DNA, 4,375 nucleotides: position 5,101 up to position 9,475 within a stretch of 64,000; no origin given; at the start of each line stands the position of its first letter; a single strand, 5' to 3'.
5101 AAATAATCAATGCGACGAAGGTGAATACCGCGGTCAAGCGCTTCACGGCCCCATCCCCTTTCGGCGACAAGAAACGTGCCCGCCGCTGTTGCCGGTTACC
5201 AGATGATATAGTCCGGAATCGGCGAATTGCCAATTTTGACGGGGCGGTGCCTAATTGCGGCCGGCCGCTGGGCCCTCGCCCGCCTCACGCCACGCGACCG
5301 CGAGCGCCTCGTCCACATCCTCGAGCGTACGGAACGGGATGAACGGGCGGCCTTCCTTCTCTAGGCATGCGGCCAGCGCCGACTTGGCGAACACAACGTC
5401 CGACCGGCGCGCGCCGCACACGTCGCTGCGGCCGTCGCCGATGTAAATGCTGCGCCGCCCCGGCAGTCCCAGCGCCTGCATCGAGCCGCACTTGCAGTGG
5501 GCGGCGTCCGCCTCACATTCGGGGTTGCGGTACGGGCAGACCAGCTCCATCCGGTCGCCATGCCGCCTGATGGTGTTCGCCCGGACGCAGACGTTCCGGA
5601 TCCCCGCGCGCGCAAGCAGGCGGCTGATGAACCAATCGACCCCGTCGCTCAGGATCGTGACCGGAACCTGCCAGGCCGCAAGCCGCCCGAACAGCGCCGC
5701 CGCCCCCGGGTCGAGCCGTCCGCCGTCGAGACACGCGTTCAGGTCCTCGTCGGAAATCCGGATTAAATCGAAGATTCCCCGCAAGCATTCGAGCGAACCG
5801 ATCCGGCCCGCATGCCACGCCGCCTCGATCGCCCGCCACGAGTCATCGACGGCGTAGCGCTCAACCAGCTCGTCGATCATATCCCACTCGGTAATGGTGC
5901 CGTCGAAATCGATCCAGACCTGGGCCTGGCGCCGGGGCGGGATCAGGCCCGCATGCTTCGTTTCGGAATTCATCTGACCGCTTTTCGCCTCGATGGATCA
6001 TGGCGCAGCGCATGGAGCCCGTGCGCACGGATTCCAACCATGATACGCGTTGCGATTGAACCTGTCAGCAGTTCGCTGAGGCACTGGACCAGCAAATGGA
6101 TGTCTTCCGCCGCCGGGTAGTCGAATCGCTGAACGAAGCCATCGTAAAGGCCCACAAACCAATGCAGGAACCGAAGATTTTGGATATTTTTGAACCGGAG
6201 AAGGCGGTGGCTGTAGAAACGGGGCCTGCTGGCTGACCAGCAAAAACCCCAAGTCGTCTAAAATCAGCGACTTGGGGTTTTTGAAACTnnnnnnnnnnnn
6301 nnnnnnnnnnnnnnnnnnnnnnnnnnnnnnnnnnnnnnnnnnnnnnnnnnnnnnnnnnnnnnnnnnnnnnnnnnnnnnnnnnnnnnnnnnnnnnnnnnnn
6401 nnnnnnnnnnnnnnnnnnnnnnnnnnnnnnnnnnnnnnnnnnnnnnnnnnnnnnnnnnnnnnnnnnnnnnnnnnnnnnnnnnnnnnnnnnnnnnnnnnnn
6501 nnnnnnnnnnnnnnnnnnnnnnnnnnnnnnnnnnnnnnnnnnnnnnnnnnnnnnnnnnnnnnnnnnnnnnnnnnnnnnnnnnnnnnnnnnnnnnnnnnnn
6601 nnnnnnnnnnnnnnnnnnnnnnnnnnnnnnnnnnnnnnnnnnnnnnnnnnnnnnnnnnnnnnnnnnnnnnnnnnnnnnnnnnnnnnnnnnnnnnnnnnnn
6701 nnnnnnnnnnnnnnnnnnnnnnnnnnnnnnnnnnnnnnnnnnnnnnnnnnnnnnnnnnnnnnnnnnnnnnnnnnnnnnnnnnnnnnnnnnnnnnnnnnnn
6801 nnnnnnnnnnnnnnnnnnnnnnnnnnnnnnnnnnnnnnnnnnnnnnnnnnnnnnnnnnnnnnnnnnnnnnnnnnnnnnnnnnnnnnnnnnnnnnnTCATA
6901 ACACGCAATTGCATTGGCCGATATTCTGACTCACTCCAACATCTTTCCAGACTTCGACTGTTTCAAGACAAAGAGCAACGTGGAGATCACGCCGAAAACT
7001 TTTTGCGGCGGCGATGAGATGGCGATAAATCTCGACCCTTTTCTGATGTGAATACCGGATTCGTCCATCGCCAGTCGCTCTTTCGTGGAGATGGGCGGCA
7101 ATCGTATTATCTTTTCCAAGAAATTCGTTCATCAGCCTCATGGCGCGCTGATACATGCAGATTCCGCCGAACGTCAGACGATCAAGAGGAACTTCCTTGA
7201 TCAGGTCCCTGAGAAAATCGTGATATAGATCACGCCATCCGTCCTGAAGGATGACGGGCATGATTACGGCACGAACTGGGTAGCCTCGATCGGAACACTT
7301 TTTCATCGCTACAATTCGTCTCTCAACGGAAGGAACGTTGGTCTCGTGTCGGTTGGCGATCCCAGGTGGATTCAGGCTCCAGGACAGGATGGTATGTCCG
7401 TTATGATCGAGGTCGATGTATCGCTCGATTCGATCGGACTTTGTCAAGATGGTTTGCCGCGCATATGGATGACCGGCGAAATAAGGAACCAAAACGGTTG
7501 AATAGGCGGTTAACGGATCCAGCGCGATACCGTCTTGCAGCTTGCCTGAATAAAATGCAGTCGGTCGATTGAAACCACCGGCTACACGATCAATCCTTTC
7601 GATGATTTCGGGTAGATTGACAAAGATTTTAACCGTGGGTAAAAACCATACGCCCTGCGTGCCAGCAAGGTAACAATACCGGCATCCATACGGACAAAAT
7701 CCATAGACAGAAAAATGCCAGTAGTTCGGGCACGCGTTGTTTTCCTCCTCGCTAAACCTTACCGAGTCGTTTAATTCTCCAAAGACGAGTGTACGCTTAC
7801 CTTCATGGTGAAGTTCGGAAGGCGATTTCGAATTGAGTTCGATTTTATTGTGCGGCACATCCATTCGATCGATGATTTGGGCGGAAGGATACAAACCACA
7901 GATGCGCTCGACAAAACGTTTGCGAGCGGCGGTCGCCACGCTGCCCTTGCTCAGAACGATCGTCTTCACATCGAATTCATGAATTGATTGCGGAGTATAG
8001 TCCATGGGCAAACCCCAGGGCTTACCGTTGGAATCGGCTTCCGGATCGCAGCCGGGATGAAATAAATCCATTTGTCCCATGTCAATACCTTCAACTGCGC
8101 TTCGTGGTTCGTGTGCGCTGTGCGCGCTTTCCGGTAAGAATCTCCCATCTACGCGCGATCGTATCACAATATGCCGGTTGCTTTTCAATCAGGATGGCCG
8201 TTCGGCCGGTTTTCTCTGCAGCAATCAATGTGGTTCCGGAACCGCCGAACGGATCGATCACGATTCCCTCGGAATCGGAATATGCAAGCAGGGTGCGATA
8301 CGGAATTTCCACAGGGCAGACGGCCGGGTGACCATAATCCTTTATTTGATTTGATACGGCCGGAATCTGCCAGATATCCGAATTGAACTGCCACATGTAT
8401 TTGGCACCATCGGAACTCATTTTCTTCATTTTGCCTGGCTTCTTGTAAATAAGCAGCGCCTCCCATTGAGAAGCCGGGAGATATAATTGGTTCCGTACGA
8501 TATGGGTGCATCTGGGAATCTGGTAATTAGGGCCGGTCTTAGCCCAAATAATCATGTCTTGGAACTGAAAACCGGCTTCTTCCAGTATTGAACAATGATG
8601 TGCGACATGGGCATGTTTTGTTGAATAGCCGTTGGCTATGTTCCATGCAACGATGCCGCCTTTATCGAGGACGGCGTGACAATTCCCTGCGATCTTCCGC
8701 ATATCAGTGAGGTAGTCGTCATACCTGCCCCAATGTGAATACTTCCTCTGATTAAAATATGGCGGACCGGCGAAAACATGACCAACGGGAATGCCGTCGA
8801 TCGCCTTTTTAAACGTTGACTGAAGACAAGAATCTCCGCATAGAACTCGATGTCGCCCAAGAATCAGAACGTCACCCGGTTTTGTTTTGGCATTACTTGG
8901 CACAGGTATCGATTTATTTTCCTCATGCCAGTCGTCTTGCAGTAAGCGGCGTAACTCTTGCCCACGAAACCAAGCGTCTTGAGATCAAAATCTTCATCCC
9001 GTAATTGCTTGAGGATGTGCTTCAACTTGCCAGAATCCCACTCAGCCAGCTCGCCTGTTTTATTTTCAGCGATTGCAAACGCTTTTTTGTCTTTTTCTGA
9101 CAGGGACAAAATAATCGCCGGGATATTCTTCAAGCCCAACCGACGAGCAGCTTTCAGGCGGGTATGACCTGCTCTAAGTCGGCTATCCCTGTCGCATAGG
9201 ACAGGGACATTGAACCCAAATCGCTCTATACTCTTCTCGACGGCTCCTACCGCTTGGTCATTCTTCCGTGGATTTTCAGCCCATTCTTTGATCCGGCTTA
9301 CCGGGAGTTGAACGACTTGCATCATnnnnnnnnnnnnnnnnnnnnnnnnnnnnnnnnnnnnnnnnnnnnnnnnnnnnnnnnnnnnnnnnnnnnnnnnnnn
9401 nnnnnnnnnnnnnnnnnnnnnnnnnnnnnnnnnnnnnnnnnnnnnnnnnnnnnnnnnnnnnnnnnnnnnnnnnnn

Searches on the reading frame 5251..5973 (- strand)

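Call 95: search_protein_families(library=pfam, proteins=[window:5251-5973:-], max_evalue=0.001)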
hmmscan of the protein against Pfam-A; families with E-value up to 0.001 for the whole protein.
window:5251-5973:- (240 aa): 3 families
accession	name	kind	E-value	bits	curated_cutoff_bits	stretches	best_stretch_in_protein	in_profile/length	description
PF12710.13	HAD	-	3.2e-13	51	27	1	22-189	4-189/189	haloacid dehalogenase-like hydrolase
PF06888.18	Put_Phosphatase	-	7.6e-08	32.5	27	1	19-196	3-196/234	Putative Phosphatase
PF00702.32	Hydrolase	-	1.5e-05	25.9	26.4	1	21-191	6-190/191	haloacid dehalogenase-like hydrolase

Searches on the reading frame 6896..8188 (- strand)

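Call 95: search_protein_families(library=pfam, proteins=[window:6896-8188:-], max_evalue=0.001)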
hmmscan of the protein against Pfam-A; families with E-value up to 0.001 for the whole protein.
window:6896-8188:- (430 aa): 2 families
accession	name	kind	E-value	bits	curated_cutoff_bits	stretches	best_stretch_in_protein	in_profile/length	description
PF20903.3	SPL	-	2.4e-27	96.2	27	1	101-335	26-256/338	Spore photoproduct lyase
PF04055.27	Radical_SAM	-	3.8e-05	24.4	29.5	1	160-320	2-158/166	Radical SAM superfamily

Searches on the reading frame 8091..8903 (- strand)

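Call 95: search_protein_families(library=pfam, proteins=[window:8091-8903:-], max_evalue=0.001)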
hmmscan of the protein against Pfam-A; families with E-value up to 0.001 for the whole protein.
window:8091-8903:- (270 aa): 1 family
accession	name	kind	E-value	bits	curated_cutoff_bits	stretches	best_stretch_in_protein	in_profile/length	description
PF01555.25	N6_N4_Mtase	-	2.5e-36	126.2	26.7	1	42-250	3-220/221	DNA methylase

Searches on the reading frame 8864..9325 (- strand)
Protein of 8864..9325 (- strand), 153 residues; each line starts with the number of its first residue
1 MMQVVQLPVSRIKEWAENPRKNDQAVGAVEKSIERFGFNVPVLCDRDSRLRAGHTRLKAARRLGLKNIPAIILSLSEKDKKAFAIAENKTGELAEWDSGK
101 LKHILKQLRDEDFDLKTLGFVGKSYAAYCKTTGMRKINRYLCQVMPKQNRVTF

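Call 95: search_protein_families(library=pfam, proteins=[window:8864-9325:-], max_evalue=0.001)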
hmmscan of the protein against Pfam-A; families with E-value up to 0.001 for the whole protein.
window:8864-9325:- (153 aa): 1 family
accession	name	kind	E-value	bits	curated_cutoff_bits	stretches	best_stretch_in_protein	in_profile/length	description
PF02195.25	ParB_N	-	7.6e-08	32.7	26.3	1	3-88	2-93/95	ParB N-terminal domain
